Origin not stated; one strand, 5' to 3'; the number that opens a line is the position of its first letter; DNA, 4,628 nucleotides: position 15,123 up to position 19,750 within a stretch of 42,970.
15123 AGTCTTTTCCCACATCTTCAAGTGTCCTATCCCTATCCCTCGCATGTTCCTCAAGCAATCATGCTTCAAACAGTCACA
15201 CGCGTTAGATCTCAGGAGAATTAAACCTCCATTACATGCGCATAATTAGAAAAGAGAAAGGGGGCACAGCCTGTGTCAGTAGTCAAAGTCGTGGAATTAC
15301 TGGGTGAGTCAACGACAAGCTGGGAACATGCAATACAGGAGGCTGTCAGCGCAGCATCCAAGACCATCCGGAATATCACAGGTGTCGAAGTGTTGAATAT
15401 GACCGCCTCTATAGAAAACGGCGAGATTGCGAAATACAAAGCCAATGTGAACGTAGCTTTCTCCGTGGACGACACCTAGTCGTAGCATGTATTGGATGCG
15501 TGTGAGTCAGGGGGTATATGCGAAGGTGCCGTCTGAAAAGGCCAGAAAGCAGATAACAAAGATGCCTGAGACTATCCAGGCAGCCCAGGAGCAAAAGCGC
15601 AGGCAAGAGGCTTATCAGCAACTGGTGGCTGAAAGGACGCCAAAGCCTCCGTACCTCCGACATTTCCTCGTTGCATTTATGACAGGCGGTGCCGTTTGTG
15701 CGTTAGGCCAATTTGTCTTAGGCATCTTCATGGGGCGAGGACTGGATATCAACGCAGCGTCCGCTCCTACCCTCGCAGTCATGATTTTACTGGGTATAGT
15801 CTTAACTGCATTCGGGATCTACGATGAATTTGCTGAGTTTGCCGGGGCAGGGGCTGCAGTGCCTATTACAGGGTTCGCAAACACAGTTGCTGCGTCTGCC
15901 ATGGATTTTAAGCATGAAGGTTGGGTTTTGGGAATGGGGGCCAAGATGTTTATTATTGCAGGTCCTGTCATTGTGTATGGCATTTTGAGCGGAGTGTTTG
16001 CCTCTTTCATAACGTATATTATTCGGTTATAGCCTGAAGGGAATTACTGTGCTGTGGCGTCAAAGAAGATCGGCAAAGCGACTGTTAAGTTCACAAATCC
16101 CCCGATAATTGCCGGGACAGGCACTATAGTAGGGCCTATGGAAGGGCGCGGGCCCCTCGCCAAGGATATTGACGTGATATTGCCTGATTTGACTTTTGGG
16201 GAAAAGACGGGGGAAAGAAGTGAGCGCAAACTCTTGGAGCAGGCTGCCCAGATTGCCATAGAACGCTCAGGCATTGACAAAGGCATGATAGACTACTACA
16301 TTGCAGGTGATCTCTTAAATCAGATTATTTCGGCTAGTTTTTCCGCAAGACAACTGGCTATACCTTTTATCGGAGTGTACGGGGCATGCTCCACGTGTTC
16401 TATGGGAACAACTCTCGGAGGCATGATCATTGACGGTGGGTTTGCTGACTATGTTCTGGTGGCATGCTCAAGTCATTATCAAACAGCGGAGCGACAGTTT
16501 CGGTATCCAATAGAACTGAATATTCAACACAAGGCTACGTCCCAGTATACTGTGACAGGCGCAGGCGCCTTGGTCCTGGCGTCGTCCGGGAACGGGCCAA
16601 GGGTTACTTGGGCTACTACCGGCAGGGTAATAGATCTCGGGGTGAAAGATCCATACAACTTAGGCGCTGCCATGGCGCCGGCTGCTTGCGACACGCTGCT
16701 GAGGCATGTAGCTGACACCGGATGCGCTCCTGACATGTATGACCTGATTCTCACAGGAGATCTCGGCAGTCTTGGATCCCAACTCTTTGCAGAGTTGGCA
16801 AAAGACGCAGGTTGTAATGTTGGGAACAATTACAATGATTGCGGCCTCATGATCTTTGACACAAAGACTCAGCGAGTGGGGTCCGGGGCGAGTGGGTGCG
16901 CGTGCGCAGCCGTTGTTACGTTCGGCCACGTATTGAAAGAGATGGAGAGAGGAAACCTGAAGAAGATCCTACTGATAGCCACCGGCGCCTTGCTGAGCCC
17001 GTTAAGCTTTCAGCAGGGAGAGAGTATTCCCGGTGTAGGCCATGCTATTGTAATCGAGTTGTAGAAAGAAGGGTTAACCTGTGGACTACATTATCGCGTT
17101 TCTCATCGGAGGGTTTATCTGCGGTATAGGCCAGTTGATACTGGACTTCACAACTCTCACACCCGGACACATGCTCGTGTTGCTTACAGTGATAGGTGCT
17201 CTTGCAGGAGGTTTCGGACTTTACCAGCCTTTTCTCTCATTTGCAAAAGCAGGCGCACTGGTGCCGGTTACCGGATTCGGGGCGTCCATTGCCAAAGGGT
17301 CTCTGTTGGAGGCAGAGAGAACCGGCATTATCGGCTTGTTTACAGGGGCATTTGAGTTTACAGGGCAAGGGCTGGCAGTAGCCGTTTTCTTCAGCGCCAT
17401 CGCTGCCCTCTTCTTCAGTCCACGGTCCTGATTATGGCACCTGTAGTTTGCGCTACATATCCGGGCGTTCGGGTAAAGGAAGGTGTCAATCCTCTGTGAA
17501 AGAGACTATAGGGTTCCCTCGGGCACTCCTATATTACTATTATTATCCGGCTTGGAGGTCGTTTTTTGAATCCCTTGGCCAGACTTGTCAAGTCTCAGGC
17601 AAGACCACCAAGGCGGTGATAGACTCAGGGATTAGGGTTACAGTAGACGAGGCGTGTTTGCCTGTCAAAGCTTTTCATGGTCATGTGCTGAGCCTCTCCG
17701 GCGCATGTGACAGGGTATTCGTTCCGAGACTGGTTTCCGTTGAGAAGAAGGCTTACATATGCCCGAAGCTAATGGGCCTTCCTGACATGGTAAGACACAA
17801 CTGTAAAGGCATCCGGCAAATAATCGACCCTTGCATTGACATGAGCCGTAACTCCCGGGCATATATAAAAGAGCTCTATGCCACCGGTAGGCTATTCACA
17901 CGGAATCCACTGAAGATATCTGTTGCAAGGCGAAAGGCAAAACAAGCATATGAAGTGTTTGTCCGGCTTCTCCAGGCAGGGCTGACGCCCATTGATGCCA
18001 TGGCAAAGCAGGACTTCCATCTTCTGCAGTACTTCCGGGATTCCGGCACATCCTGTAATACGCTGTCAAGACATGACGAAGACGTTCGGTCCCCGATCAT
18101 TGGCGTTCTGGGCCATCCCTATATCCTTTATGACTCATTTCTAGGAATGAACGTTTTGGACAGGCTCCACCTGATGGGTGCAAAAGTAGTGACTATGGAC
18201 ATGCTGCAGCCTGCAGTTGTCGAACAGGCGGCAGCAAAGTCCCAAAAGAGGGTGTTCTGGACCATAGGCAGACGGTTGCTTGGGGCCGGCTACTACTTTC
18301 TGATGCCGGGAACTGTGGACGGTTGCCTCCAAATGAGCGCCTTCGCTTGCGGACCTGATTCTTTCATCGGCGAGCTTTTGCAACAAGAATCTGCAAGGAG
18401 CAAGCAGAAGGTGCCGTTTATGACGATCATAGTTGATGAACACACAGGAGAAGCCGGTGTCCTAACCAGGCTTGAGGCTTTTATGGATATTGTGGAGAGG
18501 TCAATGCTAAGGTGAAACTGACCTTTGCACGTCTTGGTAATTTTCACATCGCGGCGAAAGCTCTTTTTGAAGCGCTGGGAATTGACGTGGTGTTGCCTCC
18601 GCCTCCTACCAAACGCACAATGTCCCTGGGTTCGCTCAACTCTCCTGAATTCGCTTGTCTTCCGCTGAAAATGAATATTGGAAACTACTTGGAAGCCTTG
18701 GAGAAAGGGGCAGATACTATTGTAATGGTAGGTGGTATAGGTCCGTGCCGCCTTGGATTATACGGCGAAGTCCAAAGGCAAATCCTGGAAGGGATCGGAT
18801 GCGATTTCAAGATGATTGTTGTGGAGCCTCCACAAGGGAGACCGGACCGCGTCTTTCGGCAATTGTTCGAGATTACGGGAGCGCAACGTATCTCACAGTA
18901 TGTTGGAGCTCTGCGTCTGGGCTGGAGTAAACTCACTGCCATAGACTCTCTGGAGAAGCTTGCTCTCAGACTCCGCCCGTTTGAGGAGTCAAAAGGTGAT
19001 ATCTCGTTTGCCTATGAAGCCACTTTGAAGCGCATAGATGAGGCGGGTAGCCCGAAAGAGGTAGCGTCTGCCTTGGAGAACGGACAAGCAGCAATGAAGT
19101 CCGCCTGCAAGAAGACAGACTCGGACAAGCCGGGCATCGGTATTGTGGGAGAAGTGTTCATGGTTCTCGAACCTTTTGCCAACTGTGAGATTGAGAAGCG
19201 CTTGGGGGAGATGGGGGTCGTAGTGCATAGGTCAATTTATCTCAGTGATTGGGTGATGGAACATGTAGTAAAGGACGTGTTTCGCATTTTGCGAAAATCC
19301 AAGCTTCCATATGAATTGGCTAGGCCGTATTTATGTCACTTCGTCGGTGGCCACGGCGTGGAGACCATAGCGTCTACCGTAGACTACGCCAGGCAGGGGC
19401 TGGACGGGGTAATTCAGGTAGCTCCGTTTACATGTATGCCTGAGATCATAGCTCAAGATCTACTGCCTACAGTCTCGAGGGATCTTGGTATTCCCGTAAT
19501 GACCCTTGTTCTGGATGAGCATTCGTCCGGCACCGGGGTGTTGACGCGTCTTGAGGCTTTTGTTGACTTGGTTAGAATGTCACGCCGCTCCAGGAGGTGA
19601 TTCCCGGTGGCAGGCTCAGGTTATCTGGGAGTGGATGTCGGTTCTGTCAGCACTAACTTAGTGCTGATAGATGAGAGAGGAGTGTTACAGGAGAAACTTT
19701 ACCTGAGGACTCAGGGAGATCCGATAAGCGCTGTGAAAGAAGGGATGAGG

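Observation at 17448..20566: Three-gene ATP-driven 'activase' redox module of unknown substrate in the spoVAE-lysA slot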

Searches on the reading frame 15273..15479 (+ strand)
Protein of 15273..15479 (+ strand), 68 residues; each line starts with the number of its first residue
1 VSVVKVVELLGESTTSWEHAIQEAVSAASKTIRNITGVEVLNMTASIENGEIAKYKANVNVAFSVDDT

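Call 33: search_protein_families(library=pfam, proteins=[window:15273-15479:+], max_evalue=0.001)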
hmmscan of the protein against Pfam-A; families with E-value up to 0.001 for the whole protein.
window:15273-15479:+ (68 aa): 1 family
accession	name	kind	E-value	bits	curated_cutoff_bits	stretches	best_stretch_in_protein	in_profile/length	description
PF07311.17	Dodecin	-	3.2e-26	91.9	22.5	1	3-66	1-64/64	Dodecin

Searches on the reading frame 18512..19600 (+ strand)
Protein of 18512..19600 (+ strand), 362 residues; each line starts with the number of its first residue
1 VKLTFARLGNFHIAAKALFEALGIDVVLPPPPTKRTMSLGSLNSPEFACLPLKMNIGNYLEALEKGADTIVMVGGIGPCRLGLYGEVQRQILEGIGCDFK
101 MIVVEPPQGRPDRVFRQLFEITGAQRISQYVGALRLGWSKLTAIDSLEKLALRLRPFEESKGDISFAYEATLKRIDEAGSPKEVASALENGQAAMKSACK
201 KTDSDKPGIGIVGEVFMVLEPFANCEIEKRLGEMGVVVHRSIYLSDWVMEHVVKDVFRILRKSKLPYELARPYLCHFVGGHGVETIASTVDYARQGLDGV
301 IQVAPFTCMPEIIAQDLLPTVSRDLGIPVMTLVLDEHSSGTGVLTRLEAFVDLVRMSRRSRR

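Call 3: search_protein_families(library=pfam, proteins=[window:18512-19600:+], max_evalue=0.01)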
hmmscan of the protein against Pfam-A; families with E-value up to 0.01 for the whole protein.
window:18512-19600:+ (362 aa): 2 families
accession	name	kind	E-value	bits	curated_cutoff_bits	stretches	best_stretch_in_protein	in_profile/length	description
PF09989.15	DUF2229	-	1.4e-11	44.9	29.4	2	16-71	18-74/218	CoA enzyme activase uncharacterised domain (DUF2229)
PF06050.19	HGD-D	-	0.0028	17.7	28.4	1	266-352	249-340/342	2-hydroxyglutaryl-CoA dehydratase, D-component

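Call 4: search_protein_families(library=ncbifam, proteins=[window:18512-19600:+], max_evalue=0.01)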
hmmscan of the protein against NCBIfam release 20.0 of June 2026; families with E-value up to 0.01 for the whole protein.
window:18512-19600:+ (362 aa): 0 families

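Call 8: search_solved_structures(query=window:18512-19600:+, max_evalue=1)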
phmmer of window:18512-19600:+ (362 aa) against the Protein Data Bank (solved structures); distinct sequences matched with E-value up to 1: 0.

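Call 38: find_homologous_proteins(query=window:18512-19600:+)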
Query window:18512-19600:+ (362 aa): 3051 proteins with E <= 0.001 among 8000 candidates; the best 120 are listed.
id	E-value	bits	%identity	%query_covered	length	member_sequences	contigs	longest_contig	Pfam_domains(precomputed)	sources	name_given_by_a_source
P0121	2.7e-217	739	91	100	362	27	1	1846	PF09989.16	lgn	-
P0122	4.9e-212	722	89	100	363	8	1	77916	PF06050.20,PF09989.16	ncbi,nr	ncbi:MAG: CoA protein activase [Firmicutes bacterium]|nr:CoA protein activase [Bacillota bacterium]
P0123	5.9e-209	711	87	100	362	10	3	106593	PF06050.20,PF09989.16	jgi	jgi:predicted nucleotide-binding protein (sugar kinase/HSP70/actin superfamily)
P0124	2.0e-203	693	86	100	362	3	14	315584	PF09989.16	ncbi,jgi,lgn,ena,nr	ncbi:MAG TPA: CoA protein activase [Bacillota bacterium]|nr:CoA protein activase [Bacillota bacteriu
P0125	1.4e-199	681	85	100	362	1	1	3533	PF09989.16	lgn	-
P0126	1.4e-197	674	84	100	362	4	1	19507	PF09989.16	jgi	jgi:predicted nucleotide-binding protein (sugar kinase/HSP70/actin superfamily)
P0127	5.0e-194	662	81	100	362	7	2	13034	PF09989.16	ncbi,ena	-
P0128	1.8e-188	644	80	99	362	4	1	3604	PF09989.16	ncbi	-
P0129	2.8e-181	620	77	100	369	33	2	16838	PF06050.20,PF09989.16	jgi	jgi:predicted nucleotide-binding protein (sugar kinase/HSP70/actin superfamily)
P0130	4.7e-153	528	64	100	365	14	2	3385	PF06050.20,PF09989.16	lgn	-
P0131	2.7e-151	522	63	98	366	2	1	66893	PF06050.20,PF09989.16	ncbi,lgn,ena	-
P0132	8.1e-151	520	62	98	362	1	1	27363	PF09989.16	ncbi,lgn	-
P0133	9.7e-151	520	64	100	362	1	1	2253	PF09989.16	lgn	-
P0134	5.8e-150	517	63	98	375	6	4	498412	PF09989.16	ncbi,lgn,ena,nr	ncbi:MAG TPA: CoA protein activase [Firmicutes bacterium]|nr:CoA protein activase [Bacillota bacteri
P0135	1.2e-148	513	63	98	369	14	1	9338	PF09989.16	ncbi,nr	ncbi:MAG: CoA protein activase [Bacillota bacterium]|nr:CoA protein activase [Bacillota bacterium]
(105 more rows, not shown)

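Call 47: search_solved_structures(query=A3, max_evalue=10)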
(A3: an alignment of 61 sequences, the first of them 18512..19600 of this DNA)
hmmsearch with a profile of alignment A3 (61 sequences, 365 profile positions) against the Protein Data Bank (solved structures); distinct sequences matched with E-value up to 10: 11.
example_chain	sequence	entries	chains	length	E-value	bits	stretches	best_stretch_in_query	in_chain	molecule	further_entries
9exq_D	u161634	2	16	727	0.017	17.5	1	211-254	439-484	Putative transmembrane protein Wzc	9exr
7ni2_A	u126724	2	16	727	0.017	17.5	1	211-254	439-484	Tyrosine-protein kinase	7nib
9i2q_D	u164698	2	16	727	0.017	17.5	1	211-254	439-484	Putative transmembrane protein Wzc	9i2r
9exo_H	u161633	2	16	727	0.017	17.5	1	211-254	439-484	Putative transmembrane protein Wzc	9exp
7nhr_A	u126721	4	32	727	0.017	17.5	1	211-254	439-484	Putative transmembrane protein Wzc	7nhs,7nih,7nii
3o3m_B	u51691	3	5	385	0.18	14.1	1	292-354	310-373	beta subunit 2-hydroxyacyl-CoA dehydratase | beta-subunit 2-hydroxyacyl-CoA dehydratase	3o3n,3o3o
7n1j_B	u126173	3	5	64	0.21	13.9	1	160-206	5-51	Binder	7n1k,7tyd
9i5t_h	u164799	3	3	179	0.31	13.4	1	163-244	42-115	Large ribosomal subunit protein bL9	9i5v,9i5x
4yuu_q1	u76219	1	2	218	0.49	12.7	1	118-192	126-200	Extrinsic protein in photosystem II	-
7yyl_C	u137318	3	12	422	0.66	12.3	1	293-353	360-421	Dehydratase family protein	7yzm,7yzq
8bd7_M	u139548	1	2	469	2.5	10.4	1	124-214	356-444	Intraflagellar transport protein 57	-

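Call 57: predict_structure(alignment_id=A3)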
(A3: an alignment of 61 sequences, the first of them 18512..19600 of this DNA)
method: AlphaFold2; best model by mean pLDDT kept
length: 362 residues; sequences in the alignment: 61
mean_pLDDT: 88.7   pTM: 0.88
mean pLDDT of the five models: 88.7, 88.5, 87.0, 86.6, 85.6
residues with pLDDT >= 90: 235; 70-90: 97; 50-70: 24; < 50: 6
segments of 3 or more residues with pLDDT < 50: 74-78
pLDDT, mean of each block of 10 residues (from residue 1): 90 94 94 95 90 94 96 56 80 95 75 77 86 95 97 93 95 98 98 94 85 91 95 95 85 68 75 67 88 96 89 91 95 92 96 94 82
secondary structure, 60 per line:
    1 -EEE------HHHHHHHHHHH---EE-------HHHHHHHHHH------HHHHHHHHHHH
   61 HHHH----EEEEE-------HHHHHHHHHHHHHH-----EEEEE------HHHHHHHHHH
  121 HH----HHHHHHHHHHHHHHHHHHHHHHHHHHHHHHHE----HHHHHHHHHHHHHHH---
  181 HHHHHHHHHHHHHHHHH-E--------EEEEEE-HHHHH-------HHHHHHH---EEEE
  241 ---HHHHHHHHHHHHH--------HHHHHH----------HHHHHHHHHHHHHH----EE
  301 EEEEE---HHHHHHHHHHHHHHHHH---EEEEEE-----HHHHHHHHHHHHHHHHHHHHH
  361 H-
elements in order: E2-4 H11-21 H34-43 H50-64 E69-73 H81-94 E100-104 H111-122 H127-157 H163-177 H181-197 E208-213 H215-219 H227-233 E237-240 H244-256 H265-270 H281-294 E299-305 H309-325 E329-334 H340-361

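Call 60: fold_search(model_id=the predicted structure, library=pdb)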
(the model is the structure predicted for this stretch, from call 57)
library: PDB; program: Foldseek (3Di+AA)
matches with E <= 10: 893; with E <= 0.001: 17
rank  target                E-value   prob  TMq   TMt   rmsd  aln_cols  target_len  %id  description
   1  7yzm_A                2.1e-10  1.00  0.57  0.50   8.5       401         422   17  MgADPNP-bound DCCP:DCCP-R complex (released 2022-12-28)
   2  7yyl_D                1.1e-09  1.00  0.57  0.51   8.4       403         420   17  nucleotide-free DCCP:DCCP-R complex (released 2022-12-28)
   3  7yyl_A                1.5e-09  1.00  0.56  0.49   8.8       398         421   17  nucleotide-free DCCP:DCCP-R complex (released 2022-12-28)
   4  3o3m_B                2.4e-09  1.00  0.54  0.53   8.5       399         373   14  (R)-2-Hydroxyisocaproyl-CoA Dehydratase (released 2011-03-16)
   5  6eno                  2.5e-09  1.00  0.56  0.50   8.5       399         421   18  Double cubane cluster oxidoreductase (released 2018-03-14)
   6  3o3m_D                3.8e-09  1.00  0.55  0.53   8.3       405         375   12  (R)-2-Hydroxyisocaproyl-CoA Dehydratase (released 2011-03-16)
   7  7yyl_B                1.1e-08  1.00  0.59  0.53   6.5       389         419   18  nucleotide-free DCCP:DCCP-R complex (released 2022-12-28)
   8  3o3n_B                1.5e-08  1.00  0.53  0.52   8.6       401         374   13  (R)-2-hydroxyisocaproyl-CoA dehydratase in complex with its substrate (R)-2-hydroxyisocaproyl-CoA (released 2011-03-16)
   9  3o3o_A                3.4e-08  1.00  0.51  0.48   9.1       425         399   14  (R)-2-hydroxyisocaproyl-CoA dehydratase in complex with (R)-2-hydroxyisocaproate (released 2011-03-16)
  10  8s02_B                7.9e-08  1.00  0.54  0.53   8.5       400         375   13  BzdNO-benzoyl-CoA complex (released 2025-03-05)
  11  3o3m_C                2.8e-07  1.00  0.52  0.48   9.1       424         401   13  (R)-2-Hydroxyisocaproyl-CoA Dehydratase (released 2011-03-16)
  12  9g87_B                1.0e-06  1.00  0.54  0.52   6.7       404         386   12  3-methylbenzoyl-CoA reductase from Thauera chlorobenzoica (subunits MbdON ) (released 2026-02-04)
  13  9g87_A                1.2e-06  1.00  0.49  0.43   9.9       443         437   13  3-methylbenzoyl-CoA reductase from Thauera chlorobenzoica (subunits MbdON ) (released 2026-02-04)
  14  9gai_B                7.9e-06  1.00  0.53  0.50   7.8       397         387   12  3-methylbenzoyl-CoA reductase from Thauera chlorobenzoica (MbdONPQ) (released 2026-02-18)
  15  8s02_A                1.1e-05  1.00  0.53  0.45  10.3       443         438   11  BzdNO-benzoyl-CoA complex (released 2025-03-05)
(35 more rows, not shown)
